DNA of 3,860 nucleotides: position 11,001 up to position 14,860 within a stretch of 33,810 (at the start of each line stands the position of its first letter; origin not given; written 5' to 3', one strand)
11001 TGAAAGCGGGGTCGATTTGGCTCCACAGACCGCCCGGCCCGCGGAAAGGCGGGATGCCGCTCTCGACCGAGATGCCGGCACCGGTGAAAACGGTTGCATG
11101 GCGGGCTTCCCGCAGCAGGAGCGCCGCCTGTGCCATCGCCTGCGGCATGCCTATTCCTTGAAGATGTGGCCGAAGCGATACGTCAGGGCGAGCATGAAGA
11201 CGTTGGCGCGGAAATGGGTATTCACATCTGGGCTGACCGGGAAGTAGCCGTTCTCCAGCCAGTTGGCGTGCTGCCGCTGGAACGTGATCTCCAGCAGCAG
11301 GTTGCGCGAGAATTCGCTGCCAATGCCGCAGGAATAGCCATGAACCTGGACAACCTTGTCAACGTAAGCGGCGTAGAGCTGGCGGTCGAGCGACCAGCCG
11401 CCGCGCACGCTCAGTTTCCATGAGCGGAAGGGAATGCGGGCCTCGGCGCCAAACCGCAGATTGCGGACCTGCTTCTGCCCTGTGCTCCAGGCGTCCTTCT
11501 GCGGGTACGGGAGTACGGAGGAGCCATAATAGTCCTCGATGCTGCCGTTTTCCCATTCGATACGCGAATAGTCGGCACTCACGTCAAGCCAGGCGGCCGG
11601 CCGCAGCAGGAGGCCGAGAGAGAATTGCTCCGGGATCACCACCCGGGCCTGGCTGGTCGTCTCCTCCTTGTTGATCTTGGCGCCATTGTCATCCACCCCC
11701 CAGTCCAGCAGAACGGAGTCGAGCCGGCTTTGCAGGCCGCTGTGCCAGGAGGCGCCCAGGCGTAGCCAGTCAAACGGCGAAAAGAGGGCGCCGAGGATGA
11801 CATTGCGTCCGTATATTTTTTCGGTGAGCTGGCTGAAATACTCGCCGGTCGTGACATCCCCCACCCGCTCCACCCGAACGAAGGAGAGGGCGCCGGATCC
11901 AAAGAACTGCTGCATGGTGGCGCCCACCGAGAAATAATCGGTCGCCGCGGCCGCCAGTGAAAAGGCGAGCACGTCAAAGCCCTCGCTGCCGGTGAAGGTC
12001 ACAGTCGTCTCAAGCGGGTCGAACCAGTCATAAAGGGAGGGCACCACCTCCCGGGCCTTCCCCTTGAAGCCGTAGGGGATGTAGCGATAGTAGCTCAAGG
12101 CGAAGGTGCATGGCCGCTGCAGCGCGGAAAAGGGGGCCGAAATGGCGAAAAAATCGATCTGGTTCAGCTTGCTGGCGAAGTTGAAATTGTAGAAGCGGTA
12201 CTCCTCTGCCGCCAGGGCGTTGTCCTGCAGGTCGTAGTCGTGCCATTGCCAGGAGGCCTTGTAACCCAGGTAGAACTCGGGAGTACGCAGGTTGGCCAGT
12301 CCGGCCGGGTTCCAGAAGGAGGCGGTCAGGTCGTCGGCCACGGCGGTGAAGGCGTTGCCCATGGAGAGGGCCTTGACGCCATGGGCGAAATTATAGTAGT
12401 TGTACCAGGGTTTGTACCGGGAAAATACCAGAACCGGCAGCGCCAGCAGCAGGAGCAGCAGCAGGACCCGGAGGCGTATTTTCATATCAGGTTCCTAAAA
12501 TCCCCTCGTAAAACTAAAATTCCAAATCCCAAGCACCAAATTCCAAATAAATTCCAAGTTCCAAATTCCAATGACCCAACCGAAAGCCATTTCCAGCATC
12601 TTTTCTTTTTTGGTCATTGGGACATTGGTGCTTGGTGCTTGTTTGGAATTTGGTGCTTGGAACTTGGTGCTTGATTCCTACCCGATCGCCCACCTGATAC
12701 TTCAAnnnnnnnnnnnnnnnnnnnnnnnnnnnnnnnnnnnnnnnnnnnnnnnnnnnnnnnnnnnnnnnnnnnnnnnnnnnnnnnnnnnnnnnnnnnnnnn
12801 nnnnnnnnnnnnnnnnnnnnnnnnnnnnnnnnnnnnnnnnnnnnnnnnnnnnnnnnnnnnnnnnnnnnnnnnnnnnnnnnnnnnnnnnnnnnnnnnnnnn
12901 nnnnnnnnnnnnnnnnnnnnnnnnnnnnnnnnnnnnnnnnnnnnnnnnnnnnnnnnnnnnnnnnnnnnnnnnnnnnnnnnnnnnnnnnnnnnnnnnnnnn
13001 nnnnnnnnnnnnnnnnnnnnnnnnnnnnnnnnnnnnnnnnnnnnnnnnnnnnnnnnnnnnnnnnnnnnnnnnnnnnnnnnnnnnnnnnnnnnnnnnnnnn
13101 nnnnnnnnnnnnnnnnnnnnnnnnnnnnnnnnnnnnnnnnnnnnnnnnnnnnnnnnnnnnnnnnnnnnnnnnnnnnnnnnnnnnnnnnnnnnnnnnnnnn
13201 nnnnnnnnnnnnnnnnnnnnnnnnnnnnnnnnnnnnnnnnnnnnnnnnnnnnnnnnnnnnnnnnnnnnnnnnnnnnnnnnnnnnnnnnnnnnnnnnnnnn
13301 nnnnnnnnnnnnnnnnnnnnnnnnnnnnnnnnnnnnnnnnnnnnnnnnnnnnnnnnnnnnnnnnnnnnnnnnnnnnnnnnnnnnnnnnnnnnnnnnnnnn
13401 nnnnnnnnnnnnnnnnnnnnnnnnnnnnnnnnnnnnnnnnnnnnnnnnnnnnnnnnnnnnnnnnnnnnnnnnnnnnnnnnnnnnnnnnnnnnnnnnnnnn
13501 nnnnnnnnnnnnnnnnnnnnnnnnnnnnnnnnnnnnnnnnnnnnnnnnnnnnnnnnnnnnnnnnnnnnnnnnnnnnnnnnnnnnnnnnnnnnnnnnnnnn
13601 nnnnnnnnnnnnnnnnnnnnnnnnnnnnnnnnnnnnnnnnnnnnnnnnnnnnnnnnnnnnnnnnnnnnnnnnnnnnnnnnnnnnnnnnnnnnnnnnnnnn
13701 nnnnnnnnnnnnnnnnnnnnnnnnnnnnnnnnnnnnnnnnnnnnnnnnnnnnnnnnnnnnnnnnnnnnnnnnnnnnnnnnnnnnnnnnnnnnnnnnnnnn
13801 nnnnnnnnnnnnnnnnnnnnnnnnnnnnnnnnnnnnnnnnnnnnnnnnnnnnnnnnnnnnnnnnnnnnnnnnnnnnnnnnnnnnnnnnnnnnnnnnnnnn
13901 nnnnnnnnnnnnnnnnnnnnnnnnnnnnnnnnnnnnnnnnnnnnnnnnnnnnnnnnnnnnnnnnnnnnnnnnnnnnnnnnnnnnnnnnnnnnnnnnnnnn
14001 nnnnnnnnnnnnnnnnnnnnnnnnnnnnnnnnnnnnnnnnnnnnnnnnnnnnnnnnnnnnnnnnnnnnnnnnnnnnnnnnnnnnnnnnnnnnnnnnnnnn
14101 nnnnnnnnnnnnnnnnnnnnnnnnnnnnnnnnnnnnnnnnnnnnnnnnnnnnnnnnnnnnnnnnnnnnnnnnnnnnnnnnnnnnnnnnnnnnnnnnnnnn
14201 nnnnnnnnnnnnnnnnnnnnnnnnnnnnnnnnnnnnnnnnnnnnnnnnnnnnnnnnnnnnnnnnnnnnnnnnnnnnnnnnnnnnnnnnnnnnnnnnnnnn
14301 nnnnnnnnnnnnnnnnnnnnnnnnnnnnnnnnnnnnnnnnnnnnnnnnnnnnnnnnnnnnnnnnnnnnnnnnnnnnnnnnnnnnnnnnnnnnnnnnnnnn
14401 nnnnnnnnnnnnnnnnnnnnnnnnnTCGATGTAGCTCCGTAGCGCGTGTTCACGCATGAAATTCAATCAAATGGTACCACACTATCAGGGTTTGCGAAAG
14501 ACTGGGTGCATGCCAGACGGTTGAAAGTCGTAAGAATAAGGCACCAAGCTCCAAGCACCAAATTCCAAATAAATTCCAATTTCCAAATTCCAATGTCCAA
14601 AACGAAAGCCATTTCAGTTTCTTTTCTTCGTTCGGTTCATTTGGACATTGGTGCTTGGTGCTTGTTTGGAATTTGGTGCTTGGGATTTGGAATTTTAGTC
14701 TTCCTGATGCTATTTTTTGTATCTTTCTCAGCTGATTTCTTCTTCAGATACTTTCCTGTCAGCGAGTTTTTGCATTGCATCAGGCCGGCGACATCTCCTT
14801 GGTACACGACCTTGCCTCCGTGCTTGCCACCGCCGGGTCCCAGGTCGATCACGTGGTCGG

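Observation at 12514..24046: Common design rule: intergenic hairpins whose arms are phase-locked arrays of 6-7 nt words, each with a different alphabet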

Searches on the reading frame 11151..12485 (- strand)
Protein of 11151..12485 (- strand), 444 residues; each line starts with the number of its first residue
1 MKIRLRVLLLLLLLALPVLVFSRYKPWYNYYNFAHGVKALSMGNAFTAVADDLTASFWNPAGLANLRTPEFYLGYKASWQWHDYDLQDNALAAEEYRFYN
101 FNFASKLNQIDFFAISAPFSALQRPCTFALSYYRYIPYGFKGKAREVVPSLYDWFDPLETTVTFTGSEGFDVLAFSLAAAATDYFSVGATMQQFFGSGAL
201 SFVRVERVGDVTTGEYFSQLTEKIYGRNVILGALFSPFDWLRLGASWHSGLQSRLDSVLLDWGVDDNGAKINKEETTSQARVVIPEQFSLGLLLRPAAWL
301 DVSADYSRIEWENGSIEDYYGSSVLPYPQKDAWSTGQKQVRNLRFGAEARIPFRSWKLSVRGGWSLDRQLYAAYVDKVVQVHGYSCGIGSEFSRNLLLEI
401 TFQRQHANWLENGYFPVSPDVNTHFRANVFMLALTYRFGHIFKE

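Call 10: search_protein_families(library=pfam, proteins=[window:11151-12485:-])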
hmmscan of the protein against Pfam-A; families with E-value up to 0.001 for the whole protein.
window:11151-12485:- (444 aa): 1 family
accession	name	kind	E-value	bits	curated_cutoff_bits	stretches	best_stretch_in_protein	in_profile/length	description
PF03349.22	Toluene_X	-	6e-08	32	29.7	1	47-311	31-290/421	Outer membrane protein transport protein (OMPP1/FadL/TodX)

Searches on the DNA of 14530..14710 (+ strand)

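Call 81: search_dna_similar(query=window:14530-14710:+, collection=plasmids, mode=distant, max_rows=15)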
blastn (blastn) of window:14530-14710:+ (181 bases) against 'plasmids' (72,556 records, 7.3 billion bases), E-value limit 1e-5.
No match.

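Call 82: search_dna_similar(query=window:14530-14710:+, collection=phages, mode=distant, max_rows=15)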
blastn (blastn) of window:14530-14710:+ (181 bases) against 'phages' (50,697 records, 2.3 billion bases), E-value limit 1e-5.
No match.
